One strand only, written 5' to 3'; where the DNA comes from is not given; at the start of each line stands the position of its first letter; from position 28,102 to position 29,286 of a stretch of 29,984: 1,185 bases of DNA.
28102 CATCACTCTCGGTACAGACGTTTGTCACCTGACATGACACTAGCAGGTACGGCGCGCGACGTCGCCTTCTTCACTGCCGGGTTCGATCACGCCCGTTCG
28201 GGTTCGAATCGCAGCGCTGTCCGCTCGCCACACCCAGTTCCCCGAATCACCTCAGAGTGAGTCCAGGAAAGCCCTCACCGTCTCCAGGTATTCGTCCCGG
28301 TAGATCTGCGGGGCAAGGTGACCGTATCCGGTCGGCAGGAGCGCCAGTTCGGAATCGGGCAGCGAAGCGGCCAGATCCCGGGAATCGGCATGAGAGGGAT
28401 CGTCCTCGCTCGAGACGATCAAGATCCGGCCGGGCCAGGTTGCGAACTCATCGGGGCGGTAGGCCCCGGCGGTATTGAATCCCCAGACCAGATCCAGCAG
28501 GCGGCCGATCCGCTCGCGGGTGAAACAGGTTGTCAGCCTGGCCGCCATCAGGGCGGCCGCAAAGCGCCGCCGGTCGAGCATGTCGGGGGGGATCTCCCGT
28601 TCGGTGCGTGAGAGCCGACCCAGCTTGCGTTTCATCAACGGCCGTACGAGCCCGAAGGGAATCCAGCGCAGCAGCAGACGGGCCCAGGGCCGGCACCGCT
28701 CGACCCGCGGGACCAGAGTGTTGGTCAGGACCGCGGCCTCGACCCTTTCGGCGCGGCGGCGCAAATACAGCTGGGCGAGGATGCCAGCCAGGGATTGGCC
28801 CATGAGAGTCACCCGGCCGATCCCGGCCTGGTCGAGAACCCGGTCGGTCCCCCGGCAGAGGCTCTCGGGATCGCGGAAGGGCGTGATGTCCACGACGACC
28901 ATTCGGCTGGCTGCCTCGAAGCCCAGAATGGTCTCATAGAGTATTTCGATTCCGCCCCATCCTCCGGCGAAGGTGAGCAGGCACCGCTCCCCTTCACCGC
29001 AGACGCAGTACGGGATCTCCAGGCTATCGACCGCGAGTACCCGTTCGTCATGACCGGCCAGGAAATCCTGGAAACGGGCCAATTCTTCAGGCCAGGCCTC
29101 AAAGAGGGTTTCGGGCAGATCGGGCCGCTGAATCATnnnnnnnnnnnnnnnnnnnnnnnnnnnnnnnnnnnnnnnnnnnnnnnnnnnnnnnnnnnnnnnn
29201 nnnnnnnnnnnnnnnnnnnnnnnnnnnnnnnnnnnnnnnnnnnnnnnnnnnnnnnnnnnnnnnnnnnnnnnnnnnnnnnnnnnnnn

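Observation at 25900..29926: TetR - alpha/beta hydrolase - ABC-2 exporter module with tandem overlapping 16-bp palindromic operators at the promoter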

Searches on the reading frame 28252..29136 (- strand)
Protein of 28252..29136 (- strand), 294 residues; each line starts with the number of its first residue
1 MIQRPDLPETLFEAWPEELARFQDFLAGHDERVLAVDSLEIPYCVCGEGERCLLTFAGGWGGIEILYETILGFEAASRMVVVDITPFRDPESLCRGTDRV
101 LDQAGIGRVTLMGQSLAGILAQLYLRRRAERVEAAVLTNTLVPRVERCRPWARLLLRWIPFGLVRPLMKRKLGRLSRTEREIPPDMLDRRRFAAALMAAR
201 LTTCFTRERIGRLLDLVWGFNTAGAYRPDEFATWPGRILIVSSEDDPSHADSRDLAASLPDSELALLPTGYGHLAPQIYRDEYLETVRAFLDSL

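Call 4: search_protein_families(library=pfam, proteins=[window:28252-29136:-], max_evalue=0.01)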
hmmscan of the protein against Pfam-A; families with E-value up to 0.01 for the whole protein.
window:28252-29136:- (294 aa): 3 families
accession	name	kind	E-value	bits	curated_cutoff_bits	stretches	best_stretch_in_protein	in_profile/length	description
PF12697.13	Abhydrolase_6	-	4e-08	34.6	26.3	1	19-284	17-215/217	Alpha/beta hydrolase family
PF00561.26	Abhydrolase_1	-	7.2e-06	26.3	25.8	1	94-156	56-114/245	alpha/beta hydrolase fold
PF12146.15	Hydrolase_4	-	9.2e-05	22.3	27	1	102-269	71-229/239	Serine aminopeptidase, S33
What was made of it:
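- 28252..29136 (-): Alpha/beta-fold serine hydrolase, 294 aa, translationally coupled (ATGA) to the TetR gene. Abhydrolase_6 and Abhydrolase_1 above cut-off (call 4).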

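Call 21: search_protein_families(library=ncbifam, proteins=[window:28252-29136:-], max_evalue=0.01)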
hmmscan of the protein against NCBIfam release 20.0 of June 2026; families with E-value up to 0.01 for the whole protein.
window:28252-29136:- (294 aa): 3 families
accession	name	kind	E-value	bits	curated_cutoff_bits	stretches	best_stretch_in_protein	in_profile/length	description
TIGR02427.1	protocat_pcaD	equivalog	1.4e-07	31.2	255.85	1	97-151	69-122/251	3-oxoadipate enol-lactonase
NF051488.1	bifunc_PcaDC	exception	1.8e-06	27.3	390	1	92-151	63-121/375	bifunctional 3-oxoadipate enol-lactonase/4-carboxymuconolactone decarboxylase PcaDC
TIGR03611.1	RutD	equivalog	5.2e-05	22.7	238.5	0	237-291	200-255/258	pyrimidine utilization protein D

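Call 22: search_solved_structures(query=window:28252-29136:-, max_evalue=0.01)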
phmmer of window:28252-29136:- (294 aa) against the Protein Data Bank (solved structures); distinct sequences matched with E-value up to 0.01: 0.

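Call 34: find_homologous_proteins(query=window:28252-29136:-, max_evalue=0.00001)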
Query window:28252-29136:- (294 aa): 53 proteins with E <= 0.00001 among 6316 candidates.
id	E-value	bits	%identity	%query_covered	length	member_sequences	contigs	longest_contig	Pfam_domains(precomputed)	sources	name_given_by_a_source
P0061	3.8e-194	662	100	100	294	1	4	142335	PF12697.14,PF00561.27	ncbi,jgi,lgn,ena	-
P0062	1.9e-170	584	88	100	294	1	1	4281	PF12697.14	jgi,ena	-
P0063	9.2e-115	401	60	100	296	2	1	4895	PF12697.14,PF00561.27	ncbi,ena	-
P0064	1.2e-100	355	55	100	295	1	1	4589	PF00561.27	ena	-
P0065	1.8e-99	351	53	100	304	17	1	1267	PF00561.27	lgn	-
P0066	1.9e-99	351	55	100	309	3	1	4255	-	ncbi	-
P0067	1.5e-98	348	53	98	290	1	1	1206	PF00561.27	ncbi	-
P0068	1.2e-97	345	54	100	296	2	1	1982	PF12697.14,PF00561.27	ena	-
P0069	1.2e-97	345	55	100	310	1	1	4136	PF00561.27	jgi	jgi:pimeloyl-ACP methyl ester carboxylesterase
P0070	1.9e-97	344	54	100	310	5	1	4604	PF12697.14,PF00561.27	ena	-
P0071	2.1e-97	344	54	99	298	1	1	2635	PF00561.27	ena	-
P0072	4.3e-97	343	54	100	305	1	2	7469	-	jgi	-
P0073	2.1e-96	341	55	99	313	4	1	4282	PF12697.14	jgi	jgi:pimeloyl-ACP methyl ester carboxylesterase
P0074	4.2e-96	340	52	100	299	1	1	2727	PF00561.27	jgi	jgi:pimeloyl-ACP methyl ester carboxylesterase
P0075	2.0e-95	338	54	99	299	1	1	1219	PF00561.27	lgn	-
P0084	2.5e-85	305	47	100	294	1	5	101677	-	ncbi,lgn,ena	-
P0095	6.3e-80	287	47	95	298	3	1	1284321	-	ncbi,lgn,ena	-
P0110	1.5e-56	210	39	94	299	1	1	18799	PF00561.27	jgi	jgi:pimeloyl-ACP methyl ester carboxylesterase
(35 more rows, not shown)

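Call 43: predict_structure(alignment_id=A4)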
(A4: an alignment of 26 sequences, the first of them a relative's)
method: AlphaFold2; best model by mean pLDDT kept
length: 294 residues; sequences in the alignment: 26
mean_pLDDT: 91.0   pTM: 0.90
mean pLDDT of the five models: 91.0, 90.5, 90.0, 88.9, 87.3
residues with pLDDT >= 90: 185; 70-90: 108; 50-70: 1; < 50: 0
segments of 3 or more residues with pLDDT < 50: none
pLDDT, mean of each block of 10 residues (from residue 1): 77 87 91 92 92 91 85 89 95 97 97 95 97 97 92 82 82 84 87 88 86 93 92 95 96 95 97 92 95 94
secondary structure, 60 per line:
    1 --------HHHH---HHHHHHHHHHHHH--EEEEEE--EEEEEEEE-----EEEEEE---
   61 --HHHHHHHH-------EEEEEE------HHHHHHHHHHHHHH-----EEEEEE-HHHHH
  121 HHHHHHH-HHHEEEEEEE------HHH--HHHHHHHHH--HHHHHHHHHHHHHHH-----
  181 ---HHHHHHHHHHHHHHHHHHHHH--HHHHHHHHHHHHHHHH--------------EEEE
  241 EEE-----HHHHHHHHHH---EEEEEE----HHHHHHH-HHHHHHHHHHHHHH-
elements in order: H9-12 H16-28 E31-36 E39-46 E52-57 H63-70 E78-83 H90-103 E109-114 H116-127 E132-138 H150-158 H161-175 H184-204 H207-222 E237-243 H249-258 E262-267 H272-278 H280-293
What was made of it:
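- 28252..29136 (-): AF2 model has pLDDT 91 (call 43).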

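Call 45: fold_search(model_id=the predicted structure, library=pdb)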
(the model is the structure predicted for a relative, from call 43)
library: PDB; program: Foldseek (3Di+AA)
matches with E <= 10: 1889; with E <= 0.001: 1506
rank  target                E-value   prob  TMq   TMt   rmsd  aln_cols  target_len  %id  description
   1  5egn_C                8.9e-15  1.00  0.63  0.70   4.6       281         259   18  Est816 as an N-Acyl homoserine lactone degrading enzyme (released 2016-11-02)
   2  5egn_A                5.0e-14  1.00  0.64  0.72   4.3       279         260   18  Est816 as an N-Acyl homoserine lactone degrading enzyme (released 2016-11-02)
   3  4lxg                  5.0e-14  1.00  0.64  0.68   5.2       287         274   15  Crystal structure of DxnB2, a carbon - carbon bond hydrolase from Sphingomonas wittichii RW1 (released 2013-09-18)
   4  5egn_H                8.6e-14  1.00  0.64  0.71   4.4       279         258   19  Est816 as an N-Acyl homoserine lactone degrading enzyme (released 2016-11-02)
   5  4uhc                  9.7e-14  1.00  0.64  0.67   4.9       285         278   16  Structural studies of a thermophilic esterase from Thermogutta terrifontis (Native) (released 2015-06-10)
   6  8v16_B                1.0e-13  1.00  0.65  0.69   4.8       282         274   19  Esterase with a monomeric cooperative, hysteresis or allokairy (released 2024-10-23)
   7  4uhh                  1.2e-13  1.00  0.64  0.69   4.9       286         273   16  Structural studies of a thermophilic esterase from Thermogutta terrifontis (cacodylate complex) (released 2015-06-10)
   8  2ocg                  1.4e-13  1.00  0.60  0.68   5.0       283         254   17  Crystal structure of human valacyclovir hydrolase (released 2008-02-05)
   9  4uhd                  1.5e-13  1.00  0.63  0.67   4.9       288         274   17  Structural studies of a thermophilic esterase from Thermogutta terrifontis (acetate bound) (released 2015-06-10)
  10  4uhe                  1.6e-13  1.00  0.63  0.67   5.0       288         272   17  Structural studies of a thermophilic esterase from Thermogutta terrifontis (malate bound) (released 2015-06-10)
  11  6y9g_A                1.7e-13  1.00  0.61  0.62   5.4       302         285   17  Crystal structure of putative ancestral haloalkane dehalogenase AncHLD5 (node 5) (released 2020-11-18)
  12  8ckp_I                2.0e-13  1.00  0.66  0.65   6.6       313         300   19  X-ray structure of the crystallization-prone form of subfamily III haloalkane dehalogenase DhmeA from Haloferax medite (released 2023-08-30)
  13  4lyd                  2.2e-13  1.00  0.66  0.71   5.1       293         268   15  Crystal structure of the S105A mutant of a C-C hydrolase, DxnB2 from Sphingomonas wittichii RW1 (released 2013-09-18)
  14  4lxh                  2.2e-13  1.00  0.65  0.68   5.3       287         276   16  Crystal Structure of the S105A mutant of a carbon-carbon bond hydrolase, DxnB2 from Sphingomonas wittichii RW1, in compl (released 2013-09-18)
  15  6eb3_A                2.7e-13  1.00  0.64  0.70   4.8       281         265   18  Structural and enzymatic characterization of an esterase from a metagenomic library (released 2019-08-07)
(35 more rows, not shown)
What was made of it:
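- On Alpha/beta-fold serine hydrolases: The AF2 model has pLDDT 91 and gives 1506 PDB matches at E<=0.001; the best listed are all alpha/beta hydrolases (calls 43, 45).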

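Call 55: find_encoding_contigs(protein=P0095, flank=4000, max_places=2)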
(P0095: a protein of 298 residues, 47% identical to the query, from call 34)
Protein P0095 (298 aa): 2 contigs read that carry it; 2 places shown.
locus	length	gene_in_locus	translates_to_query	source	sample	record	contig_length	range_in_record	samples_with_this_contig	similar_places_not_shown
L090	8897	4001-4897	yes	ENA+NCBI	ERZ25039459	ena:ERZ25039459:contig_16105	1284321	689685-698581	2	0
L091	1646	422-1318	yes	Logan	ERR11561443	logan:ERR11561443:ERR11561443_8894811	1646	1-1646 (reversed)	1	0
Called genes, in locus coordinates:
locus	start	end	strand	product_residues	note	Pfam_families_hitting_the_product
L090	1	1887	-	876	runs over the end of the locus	PF12704:MacB_PCD, PF02687:FtsX, PF12704:MacB_PCD, PF02687:FtsX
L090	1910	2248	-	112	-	PF03551:PadR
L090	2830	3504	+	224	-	PF13489:Methyltransf_23 (weak), PF01209:Ubie_methyltran (weak), PF13847:Methyltransf_31, PF08241:Methyltransf_11, PF08242:Methyltransf_12, PF13649:Methyltransf_25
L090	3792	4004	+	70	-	-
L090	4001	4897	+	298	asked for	-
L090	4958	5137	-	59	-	PF07592:DDE_Tnp_ISAZ013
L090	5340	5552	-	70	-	-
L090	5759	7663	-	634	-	PF03190:Thioredox_DsbH, PF13098:Thioredoxin_2 (weak), PF13899:Thioredoxin_7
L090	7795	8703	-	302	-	PF03631:Virul_fac_BrkB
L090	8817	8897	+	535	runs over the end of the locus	PF01039:Carboxyl_trans, PF03255:ACCA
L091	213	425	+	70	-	-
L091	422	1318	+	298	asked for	-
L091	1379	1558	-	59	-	PF07592:DDE_Tnp_ISAZ013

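Call 56: find_encoding_contigs(protein=P0110, flank=4000, max_places=2)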
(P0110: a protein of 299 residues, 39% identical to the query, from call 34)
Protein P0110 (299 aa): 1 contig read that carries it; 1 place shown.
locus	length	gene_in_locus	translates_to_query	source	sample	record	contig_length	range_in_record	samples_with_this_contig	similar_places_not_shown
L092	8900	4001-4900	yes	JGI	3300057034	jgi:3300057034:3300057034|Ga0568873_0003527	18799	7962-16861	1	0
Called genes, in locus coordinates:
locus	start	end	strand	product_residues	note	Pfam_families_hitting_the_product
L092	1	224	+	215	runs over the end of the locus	-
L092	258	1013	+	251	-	PF02633:Creatininase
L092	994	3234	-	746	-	PF17900:Peptidase_M1_N, PF01433:Peptidase_M1, PF13646:HEAT_2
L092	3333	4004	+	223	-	PF00440:TetR_N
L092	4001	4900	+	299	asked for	PF00561:Abhydrolase_1 (weak)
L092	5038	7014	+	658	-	PF12146:Hydrolase_4 (faint), PF00756:Esterase (weak), PF00326:Peptidase_S9 (weak), PF00561:Abhydrolase_1 (faint), PF01738:DLH (faint), PF02230:Abhydrolase_2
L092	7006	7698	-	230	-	PF06966:DUF1295 (weak), PF01222:ERG4_ERG24 (faint), PF04140:ICMT, PF04191:PEMT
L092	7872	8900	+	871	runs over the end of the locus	PF14870:PSII_BNR (faint), PF02012:BNR (faint), PF15902:Sortilin-Vps10, PF24316:Tli3 (faint), PF13088:BNR_2 (faint), PF15899:BNR_6 (faint), PF15902:Sortilin-Vps10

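Call 57: find_encoding_contigs(protein=P0084, flank=4000, max_places=2)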
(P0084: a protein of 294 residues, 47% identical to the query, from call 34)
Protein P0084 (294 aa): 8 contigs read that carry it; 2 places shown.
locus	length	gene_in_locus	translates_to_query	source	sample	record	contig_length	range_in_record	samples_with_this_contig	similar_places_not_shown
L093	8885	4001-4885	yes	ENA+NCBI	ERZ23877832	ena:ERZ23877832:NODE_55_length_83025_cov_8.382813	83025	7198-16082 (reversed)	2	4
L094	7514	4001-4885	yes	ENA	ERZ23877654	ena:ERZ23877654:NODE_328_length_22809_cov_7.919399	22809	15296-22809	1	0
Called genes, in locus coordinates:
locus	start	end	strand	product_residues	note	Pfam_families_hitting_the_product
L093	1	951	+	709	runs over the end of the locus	PF22645:GKRP_SIS_N (weak)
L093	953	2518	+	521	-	PF00474:SSF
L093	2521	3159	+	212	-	-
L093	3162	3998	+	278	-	PF01569:PAP2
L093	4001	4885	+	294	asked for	-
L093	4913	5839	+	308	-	PF17131:TP_0789-like (weak)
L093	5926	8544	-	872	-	PF12704:MacB_PCD, PF02687:FtsX, PF12704:MacB_PCD (weak), PF02687:FtsX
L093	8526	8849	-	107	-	PF03551:PadR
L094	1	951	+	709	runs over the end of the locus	PF22645:GKRP_SIS_N (weak)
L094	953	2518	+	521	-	PF00474:SSF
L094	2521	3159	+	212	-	-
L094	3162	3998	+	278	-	PF01569:PAP2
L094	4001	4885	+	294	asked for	-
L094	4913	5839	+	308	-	PF17131:TP_0789-like (weak)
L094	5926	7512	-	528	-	?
